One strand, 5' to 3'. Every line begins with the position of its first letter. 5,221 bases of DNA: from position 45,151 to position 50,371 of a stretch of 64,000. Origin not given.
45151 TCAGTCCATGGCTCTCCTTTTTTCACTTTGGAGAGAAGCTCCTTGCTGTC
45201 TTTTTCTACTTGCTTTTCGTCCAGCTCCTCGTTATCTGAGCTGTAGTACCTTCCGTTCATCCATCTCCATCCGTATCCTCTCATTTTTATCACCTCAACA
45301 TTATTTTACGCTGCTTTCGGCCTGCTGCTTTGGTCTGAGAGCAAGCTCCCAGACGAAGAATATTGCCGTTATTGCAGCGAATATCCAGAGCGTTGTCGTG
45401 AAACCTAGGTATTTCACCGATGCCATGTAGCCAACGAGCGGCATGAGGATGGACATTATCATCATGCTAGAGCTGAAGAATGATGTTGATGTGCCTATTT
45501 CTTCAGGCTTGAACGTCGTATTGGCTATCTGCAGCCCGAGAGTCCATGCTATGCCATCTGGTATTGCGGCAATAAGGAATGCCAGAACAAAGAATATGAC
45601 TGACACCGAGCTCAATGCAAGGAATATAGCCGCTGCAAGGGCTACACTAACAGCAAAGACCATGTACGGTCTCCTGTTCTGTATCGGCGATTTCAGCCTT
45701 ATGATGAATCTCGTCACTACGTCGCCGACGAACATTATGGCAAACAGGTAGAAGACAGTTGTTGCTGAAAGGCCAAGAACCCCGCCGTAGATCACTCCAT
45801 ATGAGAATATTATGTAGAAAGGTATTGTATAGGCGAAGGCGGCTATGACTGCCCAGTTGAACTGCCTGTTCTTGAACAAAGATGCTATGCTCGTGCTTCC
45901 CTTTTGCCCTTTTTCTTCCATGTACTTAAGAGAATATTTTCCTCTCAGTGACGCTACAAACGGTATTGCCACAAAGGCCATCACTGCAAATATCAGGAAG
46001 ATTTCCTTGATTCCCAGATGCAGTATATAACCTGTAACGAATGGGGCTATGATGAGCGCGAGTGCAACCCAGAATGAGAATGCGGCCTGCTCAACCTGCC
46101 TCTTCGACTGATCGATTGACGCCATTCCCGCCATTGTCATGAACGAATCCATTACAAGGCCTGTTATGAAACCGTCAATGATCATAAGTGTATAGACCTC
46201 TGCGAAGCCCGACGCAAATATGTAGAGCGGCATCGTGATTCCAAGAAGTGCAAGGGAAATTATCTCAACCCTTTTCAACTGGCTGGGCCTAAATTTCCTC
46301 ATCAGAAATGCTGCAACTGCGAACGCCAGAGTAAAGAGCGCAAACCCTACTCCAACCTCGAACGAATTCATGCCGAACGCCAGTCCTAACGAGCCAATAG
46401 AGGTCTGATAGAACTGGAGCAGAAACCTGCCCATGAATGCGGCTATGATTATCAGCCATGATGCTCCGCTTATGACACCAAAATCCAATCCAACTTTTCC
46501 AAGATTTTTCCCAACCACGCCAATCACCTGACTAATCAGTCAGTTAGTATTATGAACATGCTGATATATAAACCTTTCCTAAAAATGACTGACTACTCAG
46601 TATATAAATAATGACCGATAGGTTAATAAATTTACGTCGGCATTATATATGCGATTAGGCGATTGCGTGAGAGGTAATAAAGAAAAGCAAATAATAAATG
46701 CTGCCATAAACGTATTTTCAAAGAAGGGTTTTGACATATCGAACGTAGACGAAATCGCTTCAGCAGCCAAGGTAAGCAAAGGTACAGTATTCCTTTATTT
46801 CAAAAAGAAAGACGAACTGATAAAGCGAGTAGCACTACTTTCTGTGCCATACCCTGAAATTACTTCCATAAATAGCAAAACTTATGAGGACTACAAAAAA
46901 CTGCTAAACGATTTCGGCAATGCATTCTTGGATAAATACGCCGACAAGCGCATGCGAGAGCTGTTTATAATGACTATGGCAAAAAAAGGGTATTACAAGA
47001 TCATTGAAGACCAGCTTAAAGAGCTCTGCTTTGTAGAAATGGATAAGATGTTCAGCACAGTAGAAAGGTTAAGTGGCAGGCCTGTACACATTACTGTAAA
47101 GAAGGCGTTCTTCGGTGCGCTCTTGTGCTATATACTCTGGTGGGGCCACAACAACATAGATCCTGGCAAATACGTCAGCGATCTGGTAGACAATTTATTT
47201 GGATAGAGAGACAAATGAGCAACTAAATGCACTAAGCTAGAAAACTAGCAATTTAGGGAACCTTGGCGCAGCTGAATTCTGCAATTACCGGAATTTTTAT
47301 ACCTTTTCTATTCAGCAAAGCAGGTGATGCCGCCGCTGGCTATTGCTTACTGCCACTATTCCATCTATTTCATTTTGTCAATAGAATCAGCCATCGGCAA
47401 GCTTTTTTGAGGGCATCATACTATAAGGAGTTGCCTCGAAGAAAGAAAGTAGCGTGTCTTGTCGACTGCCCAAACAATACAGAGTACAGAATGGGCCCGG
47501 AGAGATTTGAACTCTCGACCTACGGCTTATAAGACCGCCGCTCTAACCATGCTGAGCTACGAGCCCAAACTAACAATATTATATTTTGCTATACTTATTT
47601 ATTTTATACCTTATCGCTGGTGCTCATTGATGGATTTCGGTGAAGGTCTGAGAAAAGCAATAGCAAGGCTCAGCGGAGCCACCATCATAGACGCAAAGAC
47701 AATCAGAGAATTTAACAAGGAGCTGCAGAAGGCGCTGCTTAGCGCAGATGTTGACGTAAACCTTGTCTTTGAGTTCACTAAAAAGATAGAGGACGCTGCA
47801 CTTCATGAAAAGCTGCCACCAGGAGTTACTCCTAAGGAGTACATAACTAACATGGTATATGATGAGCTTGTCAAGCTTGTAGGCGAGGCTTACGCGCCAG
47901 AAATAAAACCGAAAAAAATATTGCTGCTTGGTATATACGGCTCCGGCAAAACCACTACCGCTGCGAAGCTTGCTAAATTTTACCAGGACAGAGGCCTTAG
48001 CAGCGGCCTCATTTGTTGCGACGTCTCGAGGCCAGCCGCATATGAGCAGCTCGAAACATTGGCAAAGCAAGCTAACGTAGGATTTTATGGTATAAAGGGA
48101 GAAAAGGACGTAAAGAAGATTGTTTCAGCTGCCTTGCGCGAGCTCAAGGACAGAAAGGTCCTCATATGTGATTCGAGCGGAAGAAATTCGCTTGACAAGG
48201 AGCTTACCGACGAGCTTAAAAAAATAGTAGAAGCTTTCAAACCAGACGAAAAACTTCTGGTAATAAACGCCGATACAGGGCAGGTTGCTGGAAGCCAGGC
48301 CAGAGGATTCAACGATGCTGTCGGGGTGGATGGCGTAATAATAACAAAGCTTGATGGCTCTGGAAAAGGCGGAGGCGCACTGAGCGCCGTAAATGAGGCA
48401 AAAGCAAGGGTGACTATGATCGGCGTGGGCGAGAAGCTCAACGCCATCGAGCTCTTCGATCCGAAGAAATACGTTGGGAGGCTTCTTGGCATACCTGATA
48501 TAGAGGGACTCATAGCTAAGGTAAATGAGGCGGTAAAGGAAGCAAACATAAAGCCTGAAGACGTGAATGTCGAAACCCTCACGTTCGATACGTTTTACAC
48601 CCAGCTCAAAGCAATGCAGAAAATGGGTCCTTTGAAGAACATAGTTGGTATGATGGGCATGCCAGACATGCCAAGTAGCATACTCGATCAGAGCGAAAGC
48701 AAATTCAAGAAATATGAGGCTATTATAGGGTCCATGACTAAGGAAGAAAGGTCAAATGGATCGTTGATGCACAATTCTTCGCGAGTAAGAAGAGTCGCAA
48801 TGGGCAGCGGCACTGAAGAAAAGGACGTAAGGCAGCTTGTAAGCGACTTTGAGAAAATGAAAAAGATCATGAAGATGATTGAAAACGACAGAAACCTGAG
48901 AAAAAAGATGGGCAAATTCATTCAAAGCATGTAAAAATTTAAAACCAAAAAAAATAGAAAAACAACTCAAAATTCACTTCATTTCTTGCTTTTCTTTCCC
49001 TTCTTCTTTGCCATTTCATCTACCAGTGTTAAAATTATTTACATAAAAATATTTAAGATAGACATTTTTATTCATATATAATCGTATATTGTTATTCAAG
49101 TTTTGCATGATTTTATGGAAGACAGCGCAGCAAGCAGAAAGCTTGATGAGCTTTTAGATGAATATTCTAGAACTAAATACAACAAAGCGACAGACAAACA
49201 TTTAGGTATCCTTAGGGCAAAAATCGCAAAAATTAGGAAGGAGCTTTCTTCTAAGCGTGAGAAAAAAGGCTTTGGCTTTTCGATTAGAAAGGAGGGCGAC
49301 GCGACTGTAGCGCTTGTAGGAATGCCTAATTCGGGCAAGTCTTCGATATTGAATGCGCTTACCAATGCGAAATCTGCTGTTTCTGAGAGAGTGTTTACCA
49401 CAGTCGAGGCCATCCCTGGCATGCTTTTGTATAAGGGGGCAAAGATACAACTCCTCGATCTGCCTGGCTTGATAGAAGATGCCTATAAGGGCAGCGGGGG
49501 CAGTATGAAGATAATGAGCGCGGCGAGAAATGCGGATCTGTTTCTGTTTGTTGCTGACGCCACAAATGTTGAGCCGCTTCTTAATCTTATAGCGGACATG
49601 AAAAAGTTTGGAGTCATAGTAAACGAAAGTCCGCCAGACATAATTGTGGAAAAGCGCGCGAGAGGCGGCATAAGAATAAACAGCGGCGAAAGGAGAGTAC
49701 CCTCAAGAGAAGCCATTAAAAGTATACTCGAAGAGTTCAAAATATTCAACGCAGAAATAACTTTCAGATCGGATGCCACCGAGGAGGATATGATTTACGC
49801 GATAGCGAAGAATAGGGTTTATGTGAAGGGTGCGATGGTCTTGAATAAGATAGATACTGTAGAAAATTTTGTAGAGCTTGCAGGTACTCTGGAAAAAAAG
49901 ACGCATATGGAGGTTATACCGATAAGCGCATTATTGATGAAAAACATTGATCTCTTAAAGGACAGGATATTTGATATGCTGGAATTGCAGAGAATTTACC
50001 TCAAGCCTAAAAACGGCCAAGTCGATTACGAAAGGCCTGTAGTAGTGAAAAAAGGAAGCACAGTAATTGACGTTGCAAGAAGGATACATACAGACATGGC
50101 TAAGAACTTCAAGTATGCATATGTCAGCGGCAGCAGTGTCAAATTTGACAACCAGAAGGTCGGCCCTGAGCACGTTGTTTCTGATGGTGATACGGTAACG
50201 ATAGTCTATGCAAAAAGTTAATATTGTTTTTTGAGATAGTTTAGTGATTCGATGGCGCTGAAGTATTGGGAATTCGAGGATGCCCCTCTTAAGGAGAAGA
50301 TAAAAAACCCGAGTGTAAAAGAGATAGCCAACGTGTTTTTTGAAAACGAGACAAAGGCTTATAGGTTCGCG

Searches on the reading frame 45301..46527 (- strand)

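Call 26: search_protein_families(library=pfam, proteins=[window:45301-46527:-], max_evalue=0.00001)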
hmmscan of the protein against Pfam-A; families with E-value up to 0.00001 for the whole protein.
window:45301-46527:- (408 aa): 1 family
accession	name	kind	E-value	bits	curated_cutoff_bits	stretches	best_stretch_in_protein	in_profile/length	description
PF07690.21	MFS_1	-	4.8e-27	95.2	33.4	2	27-317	2-302/347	Major Facilitator Superfamily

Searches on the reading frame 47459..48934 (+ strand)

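Call 105: search_protein_families(library=pfam, proteins=[window:47459-48934:+], max_evalue=0.00001)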
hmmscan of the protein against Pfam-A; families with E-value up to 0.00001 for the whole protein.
window:47459-48934:+ (491 aa): 3 families
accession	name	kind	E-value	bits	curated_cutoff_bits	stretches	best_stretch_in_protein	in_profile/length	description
PF00448.28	SRP54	-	4.6e-61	206.3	22.7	1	152-344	2-196/196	SRP54-type protein, GTPase domain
PF02978.25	SRP_SPB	-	1.7e-27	96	27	1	374-471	2-91/91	Signal peptide binding domain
PF02881.24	SRP54_N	-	4.5e-17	62.5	22.4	1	60-137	1-75/75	SRP54-type protein, helical bundle domain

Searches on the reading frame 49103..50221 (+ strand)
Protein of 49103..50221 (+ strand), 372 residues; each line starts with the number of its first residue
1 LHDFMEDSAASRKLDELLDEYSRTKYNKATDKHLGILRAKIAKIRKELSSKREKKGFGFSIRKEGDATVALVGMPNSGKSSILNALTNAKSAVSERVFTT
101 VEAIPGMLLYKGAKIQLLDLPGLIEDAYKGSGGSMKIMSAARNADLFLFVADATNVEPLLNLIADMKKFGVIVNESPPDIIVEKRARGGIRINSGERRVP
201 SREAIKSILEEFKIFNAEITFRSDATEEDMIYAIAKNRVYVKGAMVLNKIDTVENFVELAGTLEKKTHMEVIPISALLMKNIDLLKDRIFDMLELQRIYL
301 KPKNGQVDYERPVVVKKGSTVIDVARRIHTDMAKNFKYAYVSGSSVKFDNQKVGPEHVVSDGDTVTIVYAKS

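Call 105: search_protein_families(library=pfam, proteins=[window:49103-50221:+], max_evalue=0.00001)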
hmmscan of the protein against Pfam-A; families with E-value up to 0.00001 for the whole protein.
window:49103-50221:+ (372 aa): 5 families
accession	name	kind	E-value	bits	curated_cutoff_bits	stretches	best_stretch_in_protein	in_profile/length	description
PF16897.10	MMR_HSR1_Xtn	-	7.7e-24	84.2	35.2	1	187-295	1-106/106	C-terminal region of MMR_HSR1 domain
PF01926.29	MMR_HSR1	-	9.9e-23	80.9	21.9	1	68-169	1-107/113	50S ribosome-binding GTPase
PF02824.27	TGS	-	4.8e-19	68.6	22.2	1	297-368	2-59/60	TGS domain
PF02421.24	FeoB_N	-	2.5e-16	60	27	1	68-171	2-106/156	Ferrous iron transport protein B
PF00350.29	Dynamin_N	-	3.5e-07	30.8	27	0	69-101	1-33/168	Dynamin family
